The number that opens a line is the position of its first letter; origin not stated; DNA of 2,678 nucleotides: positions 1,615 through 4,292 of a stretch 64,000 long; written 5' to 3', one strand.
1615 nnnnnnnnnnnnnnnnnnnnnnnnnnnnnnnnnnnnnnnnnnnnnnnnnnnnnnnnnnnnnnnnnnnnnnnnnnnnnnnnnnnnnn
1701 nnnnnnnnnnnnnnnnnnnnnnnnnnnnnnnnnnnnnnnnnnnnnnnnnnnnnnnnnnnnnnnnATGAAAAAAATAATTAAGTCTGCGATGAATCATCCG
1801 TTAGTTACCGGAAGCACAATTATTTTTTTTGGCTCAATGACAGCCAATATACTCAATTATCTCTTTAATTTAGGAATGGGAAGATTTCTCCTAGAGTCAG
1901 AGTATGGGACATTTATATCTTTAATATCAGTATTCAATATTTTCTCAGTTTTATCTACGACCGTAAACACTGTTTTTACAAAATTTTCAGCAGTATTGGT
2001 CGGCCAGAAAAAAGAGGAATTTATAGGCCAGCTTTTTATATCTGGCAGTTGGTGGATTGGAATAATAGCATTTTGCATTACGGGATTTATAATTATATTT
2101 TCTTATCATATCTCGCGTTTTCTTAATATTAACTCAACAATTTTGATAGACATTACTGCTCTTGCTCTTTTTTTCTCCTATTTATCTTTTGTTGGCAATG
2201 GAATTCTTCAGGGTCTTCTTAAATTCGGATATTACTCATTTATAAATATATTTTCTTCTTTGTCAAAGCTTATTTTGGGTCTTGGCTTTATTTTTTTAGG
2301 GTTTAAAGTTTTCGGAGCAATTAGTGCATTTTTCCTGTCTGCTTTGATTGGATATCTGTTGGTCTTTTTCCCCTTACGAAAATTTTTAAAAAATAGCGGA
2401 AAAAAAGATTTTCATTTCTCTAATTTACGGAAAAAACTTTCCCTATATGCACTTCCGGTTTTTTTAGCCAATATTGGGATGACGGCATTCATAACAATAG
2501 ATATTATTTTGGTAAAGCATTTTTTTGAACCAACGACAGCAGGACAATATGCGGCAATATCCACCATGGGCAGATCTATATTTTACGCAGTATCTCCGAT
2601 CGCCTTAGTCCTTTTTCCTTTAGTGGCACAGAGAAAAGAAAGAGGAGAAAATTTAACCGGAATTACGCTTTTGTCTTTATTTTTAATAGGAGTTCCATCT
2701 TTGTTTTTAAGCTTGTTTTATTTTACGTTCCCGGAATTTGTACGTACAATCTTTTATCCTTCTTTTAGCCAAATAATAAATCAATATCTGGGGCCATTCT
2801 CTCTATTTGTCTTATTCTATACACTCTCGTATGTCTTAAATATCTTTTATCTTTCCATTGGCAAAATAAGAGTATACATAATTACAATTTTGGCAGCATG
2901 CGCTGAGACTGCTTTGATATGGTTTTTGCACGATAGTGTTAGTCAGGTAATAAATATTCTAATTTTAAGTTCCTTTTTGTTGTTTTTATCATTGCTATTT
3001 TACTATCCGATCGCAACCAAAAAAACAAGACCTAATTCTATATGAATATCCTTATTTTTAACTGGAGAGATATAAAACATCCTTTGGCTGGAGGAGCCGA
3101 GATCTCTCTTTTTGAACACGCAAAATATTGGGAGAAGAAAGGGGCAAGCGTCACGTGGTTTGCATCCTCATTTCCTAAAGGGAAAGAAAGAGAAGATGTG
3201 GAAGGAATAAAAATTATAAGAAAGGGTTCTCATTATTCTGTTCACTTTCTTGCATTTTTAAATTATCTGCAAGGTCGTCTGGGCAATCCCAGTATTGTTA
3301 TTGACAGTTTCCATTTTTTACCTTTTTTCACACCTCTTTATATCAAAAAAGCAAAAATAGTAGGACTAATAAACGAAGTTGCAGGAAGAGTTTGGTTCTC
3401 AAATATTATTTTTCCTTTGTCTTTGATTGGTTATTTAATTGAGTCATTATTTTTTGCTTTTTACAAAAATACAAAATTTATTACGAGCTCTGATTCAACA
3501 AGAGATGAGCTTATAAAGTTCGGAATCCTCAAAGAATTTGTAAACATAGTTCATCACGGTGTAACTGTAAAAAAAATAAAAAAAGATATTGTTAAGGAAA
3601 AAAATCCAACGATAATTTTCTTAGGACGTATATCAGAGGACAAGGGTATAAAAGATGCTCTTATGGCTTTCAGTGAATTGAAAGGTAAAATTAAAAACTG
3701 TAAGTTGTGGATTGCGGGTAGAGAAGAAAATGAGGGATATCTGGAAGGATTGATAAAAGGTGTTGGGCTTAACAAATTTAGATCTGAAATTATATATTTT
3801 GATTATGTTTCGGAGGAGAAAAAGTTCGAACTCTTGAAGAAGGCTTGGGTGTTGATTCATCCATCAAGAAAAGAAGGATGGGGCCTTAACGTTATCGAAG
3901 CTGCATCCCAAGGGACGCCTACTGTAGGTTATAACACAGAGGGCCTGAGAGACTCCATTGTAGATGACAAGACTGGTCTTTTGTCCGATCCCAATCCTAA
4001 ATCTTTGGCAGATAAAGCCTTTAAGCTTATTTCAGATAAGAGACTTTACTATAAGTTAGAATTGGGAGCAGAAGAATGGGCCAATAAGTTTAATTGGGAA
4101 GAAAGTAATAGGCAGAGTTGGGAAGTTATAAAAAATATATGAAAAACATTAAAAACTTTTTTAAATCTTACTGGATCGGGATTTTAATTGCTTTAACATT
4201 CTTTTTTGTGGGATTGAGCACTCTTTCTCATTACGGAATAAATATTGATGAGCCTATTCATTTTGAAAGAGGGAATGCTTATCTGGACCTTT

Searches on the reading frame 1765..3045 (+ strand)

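Call 6: search_protein_families(library=pfam, proteins=[window:1765-3045:+], max_evalue=0.01)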
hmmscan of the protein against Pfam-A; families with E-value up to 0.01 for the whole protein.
window:1765-3045:+ (426 aa): 1 family
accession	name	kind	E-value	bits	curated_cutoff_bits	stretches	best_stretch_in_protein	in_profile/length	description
PF01943.22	Polysacc_synt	-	6.4e-15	55.8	28.2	1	14-289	2-272/274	Polysaccharide biosynthesis protein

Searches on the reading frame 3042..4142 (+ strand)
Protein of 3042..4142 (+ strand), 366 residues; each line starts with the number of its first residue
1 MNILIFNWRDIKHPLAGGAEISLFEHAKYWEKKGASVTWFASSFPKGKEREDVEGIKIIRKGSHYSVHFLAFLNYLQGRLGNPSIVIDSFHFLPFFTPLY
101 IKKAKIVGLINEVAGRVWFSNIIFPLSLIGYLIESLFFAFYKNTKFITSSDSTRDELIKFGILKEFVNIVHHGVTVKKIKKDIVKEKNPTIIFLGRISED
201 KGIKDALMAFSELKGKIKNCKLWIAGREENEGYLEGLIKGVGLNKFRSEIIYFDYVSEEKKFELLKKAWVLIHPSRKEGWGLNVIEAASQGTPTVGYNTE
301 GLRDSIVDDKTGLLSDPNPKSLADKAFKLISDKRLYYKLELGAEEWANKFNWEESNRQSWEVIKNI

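Call 6: search_protein_families(library=pfam, proteins=[window:3042-4142:+], max_evalue=0.01)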
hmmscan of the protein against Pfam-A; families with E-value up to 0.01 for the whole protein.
window:3042-4142:+ (366 aa): 4 families
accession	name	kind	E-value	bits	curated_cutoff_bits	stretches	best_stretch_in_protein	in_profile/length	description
PF00534.26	Glycos_transf_1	-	1.5e-33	116.2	26.4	1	179-340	5-166/172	Glycosyl transferases group 1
PF13692.12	Glyco_trans_1_4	-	2.5e-24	86.6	27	1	189-332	2-142/142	Glycosyl transferases group 1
PF20706.3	GT4-conflict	-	1.2e-11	44.7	26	1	180-307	189-321/385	Family 4 Glycosyltransferase in conflict systems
PF13439.12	Glyco_transf_4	-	5.1e-09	36.8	28.5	1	17-176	2-168/170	Glycosyltransferase Family 4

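Call 36: find_encoding_contigs(protein=window:3042-4142:+, flank=10000, max_places=10)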
Protein window:3042-4142:+ (366 aa): 3 contigs read that carry it; 2 places shown.
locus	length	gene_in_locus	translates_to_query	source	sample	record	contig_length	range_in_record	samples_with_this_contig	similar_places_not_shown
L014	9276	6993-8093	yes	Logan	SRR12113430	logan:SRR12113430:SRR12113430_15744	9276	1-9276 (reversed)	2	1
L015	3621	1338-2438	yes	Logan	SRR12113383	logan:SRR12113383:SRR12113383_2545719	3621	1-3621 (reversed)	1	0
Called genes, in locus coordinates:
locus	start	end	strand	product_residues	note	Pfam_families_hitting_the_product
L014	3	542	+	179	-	?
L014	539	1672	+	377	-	PF26314:MptA_B_family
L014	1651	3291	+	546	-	PF10131:PTPS_related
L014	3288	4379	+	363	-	PF13439:Glyco_transf_4, PF00534:Glycos_transf_1, PF13692:Glyco_trans_1_4, PF13524:Glyco_trans_1_2 (weak), PF20706:GT4-conflict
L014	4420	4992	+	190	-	PF00908:dTDP_sugar_isom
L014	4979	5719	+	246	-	PF00535:Glycos_transf_2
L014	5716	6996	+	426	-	PF01943:Polysacc_synt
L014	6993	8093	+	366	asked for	PF13439:Glyco_transf_4, PF20706:GT4-conflict, PF00534:Glycos_transf_1, PF13692:Glyco_trans_1_4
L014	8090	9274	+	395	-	?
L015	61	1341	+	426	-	PF01943:Polysacc_synt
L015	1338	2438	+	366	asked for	PF13439:Glyco_transf_4, PF20706:GT4-conflict, PF00534:Glycos_transf_1, PF13692:Glyco_trans_1_4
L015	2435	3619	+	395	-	?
